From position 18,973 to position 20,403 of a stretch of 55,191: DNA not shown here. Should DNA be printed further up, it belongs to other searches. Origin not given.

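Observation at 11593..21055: Eight-gene operon coupling three KaiC/RecA-like ATPases and a phosphorelay to trehalose synthase and a cellulose-synthase-like GT2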

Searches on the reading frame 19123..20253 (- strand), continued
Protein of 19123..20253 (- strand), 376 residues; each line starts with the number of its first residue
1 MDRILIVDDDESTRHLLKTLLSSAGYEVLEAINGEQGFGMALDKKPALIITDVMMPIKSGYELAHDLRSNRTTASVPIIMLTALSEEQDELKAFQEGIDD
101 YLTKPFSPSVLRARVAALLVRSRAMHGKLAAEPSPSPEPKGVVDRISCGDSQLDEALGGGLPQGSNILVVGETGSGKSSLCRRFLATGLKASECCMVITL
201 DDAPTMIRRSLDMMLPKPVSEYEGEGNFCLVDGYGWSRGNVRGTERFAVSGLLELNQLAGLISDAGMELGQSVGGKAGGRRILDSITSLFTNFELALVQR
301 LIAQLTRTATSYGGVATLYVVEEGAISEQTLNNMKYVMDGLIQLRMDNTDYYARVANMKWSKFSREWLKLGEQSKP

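Call 15: find_encoding_contigs(protein=P0061, flank=10000, max_places=2)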
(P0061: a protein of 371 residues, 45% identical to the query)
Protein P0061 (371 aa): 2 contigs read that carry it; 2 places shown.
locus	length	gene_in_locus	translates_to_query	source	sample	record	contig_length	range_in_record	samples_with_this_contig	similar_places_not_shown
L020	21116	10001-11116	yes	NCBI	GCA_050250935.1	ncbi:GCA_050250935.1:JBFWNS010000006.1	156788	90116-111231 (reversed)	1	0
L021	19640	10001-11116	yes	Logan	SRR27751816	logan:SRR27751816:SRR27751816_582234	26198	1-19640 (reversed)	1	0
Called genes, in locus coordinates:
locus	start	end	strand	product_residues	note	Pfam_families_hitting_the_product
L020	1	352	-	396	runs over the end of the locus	PF01676:Metalloenzyme, PF10143:PhosphMutase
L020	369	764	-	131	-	PF00072:Response_reg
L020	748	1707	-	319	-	PF17792:ThiD2, PF02581:TMP-TENI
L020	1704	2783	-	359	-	PF03033:Glyco_transf_28, PF13579:Glyco_trans_4_4 (weak), PF04101:Glyco_tran_28_C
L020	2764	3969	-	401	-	PF01098:FTSW_RODA_SPOVE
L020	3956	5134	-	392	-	PF08245:Mur_ligase_M, PF02875:Mur_ligase_C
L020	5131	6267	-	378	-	PF00266:Aminotran_5, PF01212:Beta_elim_lyase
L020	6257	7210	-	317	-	-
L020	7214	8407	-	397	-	PF00155:Aminotran_1_2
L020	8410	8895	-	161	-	PF00892:EamA (weak)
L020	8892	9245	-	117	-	PF00892:EamA (weak)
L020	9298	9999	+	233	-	PF06745:ATPase, PF07088:GvpD_P-loop (faint)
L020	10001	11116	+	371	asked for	PF00072:Response_reg, PF05625:PAXNEB (weak), PF06745:ATPase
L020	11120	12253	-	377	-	PF11932:DUF3450 (faint), PF01551:Peptidase_M23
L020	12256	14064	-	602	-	PF01541:GIY-YIG, PF22920:UvrC_RNaseH (faint), PF27096:UvrC_M, PF02151:UVR (weak), PF08459:UvrC_RNaseH_dom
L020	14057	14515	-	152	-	PF01281:Ribosomal_L9_N, PF03948:Ribosomal_L9_C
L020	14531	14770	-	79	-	PF01084:Ribosomal_S18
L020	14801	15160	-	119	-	PF00436:SSB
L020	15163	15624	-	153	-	PF00436:SSB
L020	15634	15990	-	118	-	PF01250:Ribosomal_S6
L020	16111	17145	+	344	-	PF01078:Mg_chelatase (faint), PF05496:RuvB_N, PF00004:AAA, PF07728:AAA_5, PF17864:AAA_lid_4, PF05491:WHD_RuvB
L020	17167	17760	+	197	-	PF00475:IGPD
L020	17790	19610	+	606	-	PF06480:FtsH_ext, PF00004:AAA, PF07728:AAA_5 (faint), PF17862:AAA_lid_3, PF01434:Peptidase_M41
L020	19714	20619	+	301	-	PF01551:Peptidase_M23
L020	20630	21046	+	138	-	PF04519:Bactofilin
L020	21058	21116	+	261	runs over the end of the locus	PF00590:TP_methylase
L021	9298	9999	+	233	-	PF06745:ATPase, PF07088:GvpD_P-loop (faint)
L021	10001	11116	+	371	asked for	PF00072:Response_reg, PF05625:PAXNEB (weak), PF06745:ATPase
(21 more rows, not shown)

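Call 16: find_encoding_contigs(protein=P0029, flank=10000, max_places=2)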
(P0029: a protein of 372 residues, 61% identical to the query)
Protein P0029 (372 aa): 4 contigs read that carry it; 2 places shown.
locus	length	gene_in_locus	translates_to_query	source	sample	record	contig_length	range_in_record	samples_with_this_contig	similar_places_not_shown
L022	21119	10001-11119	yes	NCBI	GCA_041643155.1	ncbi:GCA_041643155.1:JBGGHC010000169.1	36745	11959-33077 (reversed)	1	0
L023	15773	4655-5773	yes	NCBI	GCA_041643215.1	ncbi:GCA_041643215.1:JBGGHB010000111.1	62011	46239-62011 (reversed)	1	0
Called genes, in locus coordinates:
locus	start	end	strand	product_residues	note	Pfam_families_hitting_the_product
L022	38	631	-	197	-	PF02283:CobU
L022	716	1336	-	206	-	PF00300:His_Phos_1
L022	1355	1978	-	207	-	PF02654:CobS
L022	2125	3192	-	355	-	PF02277:DBI_PRT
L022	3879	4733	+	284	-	-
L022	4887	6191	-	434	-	PF04015:DUF362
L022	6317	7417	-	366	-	PF19799:DUF6282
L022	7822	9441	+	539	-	PF01266:DAO, PF12831:FAD_oxidored (faint), PF16901:DAO_C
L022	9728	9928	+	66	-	PF01022:HTH_5, PF12840:HTH_20 (weak), PF13412:HTH_24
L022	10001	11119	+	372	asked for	PF00072:Response_reg, PF06745:ATPase, PF24336:DUF7504 (faint)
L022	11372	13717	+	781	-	PF00989:PAS (weak), PF08447:PAS_3, PF00989:PAS, PF08447:PAS_3, PF13426:PAS_9, PF00512:HisKA, PF02518:HATPase_c, PF00072:Response_reg, +2 more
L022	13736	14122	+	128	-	PF00072:Response_reg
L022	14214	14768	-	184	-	PF01613:Flavin_Reduct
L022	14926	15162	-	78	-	-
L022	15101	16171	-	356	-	PF00557:Peptidase_M24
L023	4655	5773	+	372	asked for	PF00072:Response_reg, PF06745:ATPase, PF24336:DUF7504 (faint)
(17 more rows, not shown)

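Call 18: find_related_loci(query=A1, collection=genome_contigs, flank=10000)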
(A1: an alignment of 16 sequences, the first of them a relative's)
Query A1 (376 aa) in genome_contigs; peptide patterns used: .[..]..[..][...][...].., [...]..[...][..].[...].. (x = any residue, [..] = any of these).
600 stretches matched a pattern (row limit reached: there are more); 592 encode a relative of the query (tblastn E <= 1e-3); the best 80 are kept; 80 distinct loci.
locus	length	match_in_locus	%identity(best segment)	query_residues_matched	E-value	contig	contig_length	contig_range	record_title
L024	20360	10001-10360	48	3-122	2e-29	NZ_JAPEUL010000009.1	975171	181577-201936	Marinomonas rhodophyticola strain KJ51-3 contig_5, whole genome shotgun sequence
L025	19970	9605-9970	45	1-122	2e-27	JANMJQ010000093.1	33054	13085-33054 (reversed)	MAG: Akkermansiaceae bacterium isolate OTE_64_metabat_355 OTE_64_k141_4745223, whole genome shotgun sequence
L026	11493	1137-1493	48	4-122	1e-27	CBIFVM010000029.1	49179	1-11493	MAG TPA_asm: uncultured Pseudomonas sp. isolate ERR14720252_binner12_Refined_13 genome assembly, contig: ERZ27336788.153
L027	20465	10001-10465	41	3-142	1e-26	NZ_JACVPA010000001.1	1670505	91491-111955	Polynucleobacter nymphae strain AP-Mumm-500A-B3 NODE_1_length_1670959_cov_191.308, whole genome shotgun sequence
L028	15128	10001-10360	44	3-122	5e-26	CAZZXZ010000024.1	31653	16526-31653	MAG: uncultured Acetobacteraceae bacterium isolate Green_T.bin.3 genome assembly, contig: NODE_150_length_31653_cov_6.94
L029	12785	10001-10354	45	4-121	9e-26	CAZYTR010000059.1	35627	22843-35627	MAG TPA_asm: uncultured Alcaligenaceae bacterium isolate binchicken_co165_118 genome assembly, contig: k141_639816, whol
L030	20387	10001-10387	42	5-136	6e-26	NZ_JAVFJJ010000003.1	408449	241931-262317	Sinomonas sp. ASV322 Scaffold3, whole genome shotgun sequence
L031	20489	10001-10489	38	4-181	3e-25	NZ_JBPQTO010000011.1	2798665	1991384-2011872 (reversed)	Actinoplanes sp. URMC 104 contig_3, whole genome shotgun sequence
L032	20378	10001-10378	43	4-130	1e-24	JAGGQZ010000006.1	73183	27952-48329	Chryseobacterium sp. ISL-80 ISL80_7, whole genome shotgun sequence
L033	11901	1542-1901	44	4-123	1e-24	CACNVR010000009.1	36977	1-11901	MAG: uncultured Pelagibacteraceae bacterium isolate AG-893-P10 genome assembly, contig: AG-893-P10_NODE_9, whole genome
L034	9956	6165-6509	43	4-121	1e-24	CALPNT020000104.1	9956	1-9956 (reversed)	MAG: Bifidobacterium breve isolate HRS-ES1-bin-439 genome assembly, contig: HRSG-E10-C2802, whole genome shotgun sequenc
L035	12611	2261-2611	46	3-122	2e-24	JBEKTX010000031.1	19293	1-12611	MAG: Spirochaetia bacterium isolate SPRUCE 568 SPRUCE_568_31, whole genome shotgun sequence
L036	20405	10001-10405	39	4-138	2e-24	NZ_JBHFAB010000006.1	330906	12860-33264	Streptacidiphilus sp. N8-3 contig6, whole genome shotgun sequence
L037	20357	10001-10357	39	4-122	3e-24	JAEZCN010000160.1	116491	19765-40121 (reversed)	MAG: Proteobacteria bacterium isolate OH_CBrB_251 k127_39071, whole genome shotgun sequence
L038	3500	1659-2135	35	3-171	5e-24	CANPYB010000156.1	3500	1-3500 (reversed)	MAG: Candidatus Gastranaerophilales bacterium isolate Lapin-004__bin93 genome assembly, contig: Lapin-004__NODE_36384_le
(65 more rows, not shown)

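Call 26: search_solved_structures(query=window:19123-20253:-, max_evalue=0.001)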
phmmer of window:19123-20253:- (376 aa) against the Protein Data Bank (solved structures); distinct sequences matched with E-value up to 0.001: 322 (the best 60 are shown).
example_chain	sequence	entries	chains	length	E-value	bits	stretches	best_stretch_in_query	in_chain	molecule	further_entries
12aw_A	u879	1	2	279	5.7e-26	94.6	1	4-126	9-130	HYBRID TWO-COMPONENT SYSTEM PROTEIN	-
9g85_A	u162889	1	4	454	2.3e-25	92.6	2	3-121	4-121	Response regulator PleD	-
9g86_A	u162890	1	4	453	2.4e-25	92.5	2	3-121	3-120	Response regulator PleD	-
2wb4_A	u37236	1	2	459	2.4e-25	92.5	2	3-121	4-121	DIGUANYLATE CYCLASE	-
1w25_A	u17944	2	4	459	2.5e-25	92.5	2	3-121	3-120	STALKED-CELL DIFFERENTIATION CONTROLLING PROTEIN | RESPONSE REGULATOR PLED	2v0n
9dvt_R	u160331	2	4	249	5.1e-25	91.5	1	3-123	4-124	DNA-binding dual master transcriptional regulator RpaA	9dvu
3cmu_A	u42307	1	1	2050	7.3e-25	90.9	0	143-205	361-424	Protein recA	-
1mvo_A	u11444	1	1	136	9.5e-25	90.6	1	3-123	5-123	PhoP response regulator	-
9xzo_A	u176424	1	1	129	1.1e-22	83.7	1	1-119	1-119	De novo protein M1X0B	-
4uhj_A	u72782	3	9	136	1.7e-22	83.2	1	1-131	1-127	TRANSCRIPTIONAL REGULATORY PROTEIN CPXR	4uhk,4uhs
1nxo_A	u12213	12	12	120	3.3e-22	82.2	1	1-122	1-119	DNA-binding response regulator | Response regulator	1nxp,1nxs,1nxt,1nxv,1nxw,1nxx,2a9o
6eb7_A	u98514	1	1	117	3.7e-21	78.8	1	3-120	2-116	DNA-binding response regulator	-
3cmt_A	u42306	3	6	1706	4.2e-21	78.6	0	143-205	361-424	Protein recA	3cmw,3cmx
3t6k_A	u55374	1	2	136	5.8e-21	78.1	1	4-122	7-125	Response regulator receiver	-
1zh2_A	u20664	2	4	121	3.1e-20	75.7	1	1-121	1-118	KDP operon transcriptional regulatory protein kdpE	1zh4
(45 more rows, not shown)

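Call 41: search_protein_families(library=ncbifam, proteins=[window:19123-20253:-], max_evalue=0.00001)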
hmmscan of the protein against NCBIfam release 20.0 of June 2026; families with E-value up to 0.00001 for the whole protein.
window:19123-20253:- (376 aa): 94 families (the best 25 are shown)
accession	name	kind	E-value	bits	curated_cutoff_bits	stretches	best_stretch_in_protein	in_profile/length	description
TIGR02154.1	PhoB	equivalog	1.4e-35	122.7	296.2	1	3-125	4-126/226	phosphate regulon transcriptional regulator PhoB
NF045944.1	ResRegRpaBCyano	equivalog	8.6e-33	113.6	330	1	5-126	1-119/229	response regulator transcription factor RpaB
NF053854.1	RespRegPhoBBctds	equivalog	2.1e-30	105.8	270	1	4-126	1-122/225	two-component system response regulator PhoB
NF007135.0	PRK09581.1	equivalog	6.3e-29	101.1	474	1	3-129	4-129/457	PleD family two-component system response regulator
NF051850.1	RespRegRprY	equivalog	2.9e-26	92.3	370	1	3-125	6-126/234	response regulator transcription factor RprY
NF040689.1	MtrAB_MtrA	equivalog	4.3e-26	91.6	300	1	4-124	1-118/219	MtrAB system response regulator MtrA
NF007005.1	PRK09468.1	equivalog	7.7e-26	91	331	1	2-124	4-124/237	osmolarity response regulator transcription factor OmpR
NF008199.0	PRK10955.1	equivalog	3.4e-25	89.3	341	1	1-130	1-126/232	envelope stress response regulator transcription factor CpxR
TIGR01387.1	cztR_silR_copR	subfamily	3.4e-25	89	279.2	1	4-126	1-121/218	heavy metal response regulator transcription factor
NF041733.1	resp_reg_CseB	equivalog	2.1e-24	86.2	350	1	3-133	2-129/228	two-component system response regulator CseB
NF040534.1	resp_reg_YycF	equivalog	1.1e-23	83.8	340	1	3-126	2-122/231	response regulator YycF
TIGR03877.1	thermo_KaiC_1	hypoth_equivalog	1.2e-23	83.9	307.25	1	144-350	2-199/238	KaiC domain-containing protein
NF000402.1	vanR-B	exception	1.7e-22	80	480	1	3-126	4-124/219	vancomycin resistance response regulator transcription factor VanR-B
NF033117.2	vanR_ACDEGLN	exception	2.4e-22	79.6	350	1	4-128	1-122/226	VanR-ABDEGLN family response regulator transcription factor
NF008567.0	PRK11517.1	equivalog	3e-22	79.1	353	1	3-129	2-125/223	response regulator transcription factor HprR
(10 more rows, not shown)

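Call 44: find_encoding_contigs(protein=P0031, flank=10000, max_places=1)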
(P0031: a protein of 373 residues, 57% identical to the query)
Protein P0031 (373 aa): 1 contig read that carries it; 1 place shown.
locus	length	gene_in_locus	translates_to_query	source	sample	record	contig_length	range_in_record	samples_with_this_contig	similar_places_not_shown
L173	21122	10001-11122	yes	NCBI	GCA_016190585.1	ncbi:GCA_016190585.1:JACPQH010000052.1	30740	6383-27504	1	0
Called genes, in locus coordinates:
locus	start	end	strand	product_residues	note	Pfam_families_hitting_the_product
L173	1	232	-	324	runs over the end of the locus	PF01384:PHO4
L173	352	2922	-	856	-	PF13522:GATase_6 (faint), PF01493:GXGXG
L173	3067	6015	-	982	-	PF13187:Fer4_9 (faint), PF13237:Fer4_10 (faint), PF01645:Glu_synthase, PF04898:Glu_syn_central (faint), PF01645:Glu_synthase, PF00478:IMPDH (weak), PF01070:FMN_dh (weak)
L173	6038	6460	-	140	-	PF02662:FlpD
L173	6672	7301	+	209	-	-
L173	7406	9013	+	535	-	PF13493:DUF4118, PF01590:GAF (faint), PF13185:GAF_2 (weak), PF00512:HisKA, PF02518:HATPase_c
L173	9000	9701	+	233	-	PF00072:Response_reg, PF00486:Trans_reg_C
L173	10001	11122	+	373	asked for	PF00072:Response_reg, PF05625:PAXNEB (weak), PF06745:ATPase, PF23442:DUF7125 (faint), PF24336:DUF7504 (weak)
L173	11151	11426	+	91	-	PF01978:TrmB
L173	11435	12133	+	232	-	PF06745:ATPase, PF13481:AAA_25 (weak), PF07088:GvpD_P-loop (weak)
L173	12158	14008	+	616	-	PF00924:MS_channel_2nd, PF00989:PAS, PF13188:PAS_8 (weak), PF13426:PAS_9 (faint), PF00512:HisKA, PF02518:HATPase_c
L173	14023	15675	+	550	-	PF00128:Alpha-amylase, PF16657:Malt_amylase_C, PF22157:SupH-like_C (weak)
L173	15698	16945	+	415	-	PF21269:TreT_GT1, PF00534:Glycos_transf_1, PF13692:Glyco_trans_1_4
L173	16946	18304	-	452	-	PF21088:MS_channel_1st (weak), PF00924:MS_channel_2nd, PF21082:MS_channel_3rd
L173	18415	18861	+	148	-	PF03473:MOSC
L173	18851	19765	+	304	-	PF02445:NadA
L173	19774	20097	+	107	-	PF03091:CutA1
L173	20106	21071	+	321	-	PF00478:IMPDH (faint), PF03060:NMO, PF01070:FMN_dh (weak)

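Call 45: find_encoding_contigs(protein=P0041, flank=10000, max_places=1)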
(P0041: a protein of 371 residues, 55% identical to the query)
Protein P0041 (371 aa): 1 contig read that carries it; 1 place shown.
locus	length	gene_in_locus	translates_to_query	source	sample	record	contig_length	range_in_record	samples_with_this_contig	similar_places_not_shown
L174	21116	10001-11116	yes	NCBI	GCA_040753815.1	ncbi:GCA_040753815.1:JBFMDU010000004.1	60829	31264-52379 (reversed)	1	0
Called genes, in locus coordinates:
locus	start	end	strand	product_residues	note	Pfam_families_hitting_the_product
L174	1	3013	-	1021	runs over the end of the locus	PF01266:DAO (faint), PF01512:Complex1_51K, PF01946:Thi4 (faint), PF10589:NADH_4Fe-4S, PF14691:Fer4_20, PF00070:Pyr_redox (faint), PF07992:Pyr_redox_2, PF13450:NAD_binding_8 (weak), +2 more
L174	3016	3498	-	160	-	PF01257:2Fe-2S_thioredx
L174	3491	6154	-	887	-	PF13510:Fer2_4, PF10588:NADH-G_4Fe-4S_3, PF14697:Fer4_21 (weak), PF22117:Fer4_Nqo3, PF12838:Fer4_7, PF04879:Molybdop_Fe4S4, PF00384:Molybdopterin, PF01568:Molydop_binding, +2 more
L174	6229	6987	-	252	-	PF00072:Response_reg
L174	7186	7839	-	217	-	PF00072:Response_reg, PF00196:GerE, PF08281:Sigma70_r4_2 (weak), PF13936:HTH_38 (weak)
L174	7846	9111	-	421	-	PF01590:GAF, PF13185:GAF_2, PF13492:GAF_3, PF07730:HisKA_3, PF02518:HATPase_c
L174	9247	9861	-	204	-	PF06736:TMEM175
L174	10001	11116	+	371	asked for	PF00072:Response_reg, PF05625:PAXNEB (weak), PF06745:ATPase, PF23442:DUF7125 (faint), PF24336:DUF7504 (weak)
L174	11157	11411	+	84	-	PF01978:TrmB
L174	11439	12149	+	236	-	PF13481:AAA_25, PF06745:ATPase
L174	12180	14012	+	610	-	PF00924:MS_channel_2nd, PF00989:PAS, PF13188:PAS_8 (weak), PF08448:PAS_4, PF13426:PAS_9, PF00512:HisKA, PF02518:HATPase_c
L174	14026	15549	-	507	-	PF02446:Glyco_hydro_77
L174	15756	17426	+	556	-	PF00128:Alpha-amylase, PF16657:Malt_amylase_C, PF23915:SusG_C (weak)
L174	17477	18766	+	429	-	PF21269:TreT_GT1, PF00534:Glycos_transf_1, PF13692:Glyco_trans_1_4 (weak)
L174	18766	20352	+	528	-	PF18085:Mak_N_cap (weak)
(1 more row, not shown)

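Call 62: predict_structure(alignment_id=A1)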
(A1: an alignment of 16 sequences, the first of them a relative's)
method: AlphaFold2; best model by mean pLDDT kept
length: 376 residues; sequences in the alignment: 16
mean_pLDDT: 80.4   pTM: 0.61
mean pLDDT of the five models: 80.4, 79.9, 79.9, 72.9, 68.2
residues with pLDDT >= 90: 118; 70-90: 203; 50-70: 22; < 50: 33
segments of 3 or more residues with pLDDT < 50: 127-142, 240-252, 373-376
pLDDT, mean of each block of 10 residues (from residue 1): 92 91 91 94 95 90 92 90 74 81 79 76 55 31 73 87 91 86 93 90 79 90 87 69 41 68 82 82 85 77 82 89 80 81 89 86 81 43
secondary structure, 60 per line:
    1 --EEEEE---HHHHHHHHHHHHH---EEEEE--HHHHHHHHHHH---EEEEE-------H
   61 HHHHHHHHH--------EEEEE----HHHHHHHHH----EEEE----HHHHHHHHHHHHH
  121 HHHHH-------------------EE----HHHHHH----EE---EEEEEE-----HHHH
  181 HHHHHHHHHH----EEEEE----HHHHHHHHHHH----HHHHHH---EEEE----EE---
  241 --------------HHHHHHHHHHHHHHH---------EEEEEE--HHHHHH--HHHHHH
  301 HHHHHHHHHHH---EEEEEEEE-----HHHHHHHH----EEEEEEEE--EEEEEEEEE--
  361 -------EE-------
elements in order: E3-7 H11-23 E27-31 H34-44 E48-52 H60-69 E78-82 H87-95 E100-103 H108-125 H151-156 E166-171 H177-190 E195-199 H204-214 H219-224 E228-231 H255-269 E279-284 H287-292 H295-311 E315-322 H328-335 E340-347 E350-358

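Call 65: fold_search(model_id=the predicted structure, library=pdb)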
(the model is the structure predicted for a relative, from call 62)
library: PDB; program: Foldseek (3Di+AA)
matches with E <= 10: 1918; with E <= 0.001: 1435
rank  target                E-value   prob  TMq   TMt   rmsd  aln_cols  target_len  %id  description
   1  2dr3_A                1.0e-14  1.00  0.48  0.76   4.4       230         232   25  Crystal Structure of RecA superfamily ATPase PH0284 from Pyrococcus horikoshii OT3 (released 2006-12-06)
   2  8zn5_B                1.0e-14  1.00  0.48  0.40  16.7       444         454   15  Crystal Structure of Designed Clock Protein KaiC (released 2025-04-16)
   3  7s65_B                1.5e-14  1.00  0.48  0.39  15.5       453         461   14  Compressed conformation of nighttime state KaiC (released 2021-09-22)
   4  2dr3_F                1.8e-14  1.00  0.49  0.75   3.9       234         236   25  Crystal Structure of RecA superfamily ATPase PH0284 from Pyrococcus horikoshii OT3 (released 2006-12-06)
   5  7s65_A                2.4e-14  1.00  0.49  0.41  16.2       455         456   14  Compressed conformation of nighttime state KaiC (released 2021-09-22)
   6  7wdc_A                3.8e-14  1.00  0.49  0.41  16.4       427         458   13  Crystal Structure of Cyanobacterial Circadian Clock Protein KaiC (released 2022-07-20)
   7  2dr3_B                4.0e-14  1.00  0.48  0.73   4.2       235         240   24  Crystal Structure of RecA superfamily ATPase PH0284 from Pyrococcus horikoshii OT3 (released 2006-12-06)
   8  7s67_A                4.0e-14  1.00  0.48  0.38  15.5       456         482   12  Extended conformation of daytime state KaiC (released 2021-09-22)
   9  2dr3_C                4.5e-14  1.00  0.48  0.75   4.4       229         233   24  Crystal Structure of RecA superfamily ATPase PH0284 from Pyrococcus horikoshii OT3 (released 2006-12-06)
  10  8wve_B                5.7e-14  1.00  0.49  0.41  16.5       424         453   13  Crystal Structure of Cyanobacterial Circadian Clock Protein KaiC (released 2023-12-27)
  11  2dr3_E                6.8e-14  1.00  0.48  0.75   3.6       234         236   25  Crystal Structure of RecA superfamily ATPase PH0284 from Pyrococcus horikoshii OT3 (released 2006-12-06)
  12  2dr3_D                7.2e-14  1.00  0.48  0.72   4.2       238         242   25  Crystal Structure of RecA superfamily ATPase PH0284 from Pyrococcus horikoshii OT3 (released 2006-12-06)
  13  8zn5_F                7.2e-14  1.00  0.47  0.40  16.5       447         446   15  Crystal Structure of Designed Clock Protein KaiC (released 2025-04-16)
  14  2zts_A                9.1e-14  1.00  0.47  0.79   2.8       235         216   20  Crystal structure of KaiC-like protein PH0186 from hyperthermophilic archaea Pyrococcus horikoshii OT3 (released 2009-03-24)
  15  1w25_A                9.1e-14  1.00  0.35  0.29  16.1       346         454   18  Response regulator PleD in complex with c-diGMP (released 2004-11-18)
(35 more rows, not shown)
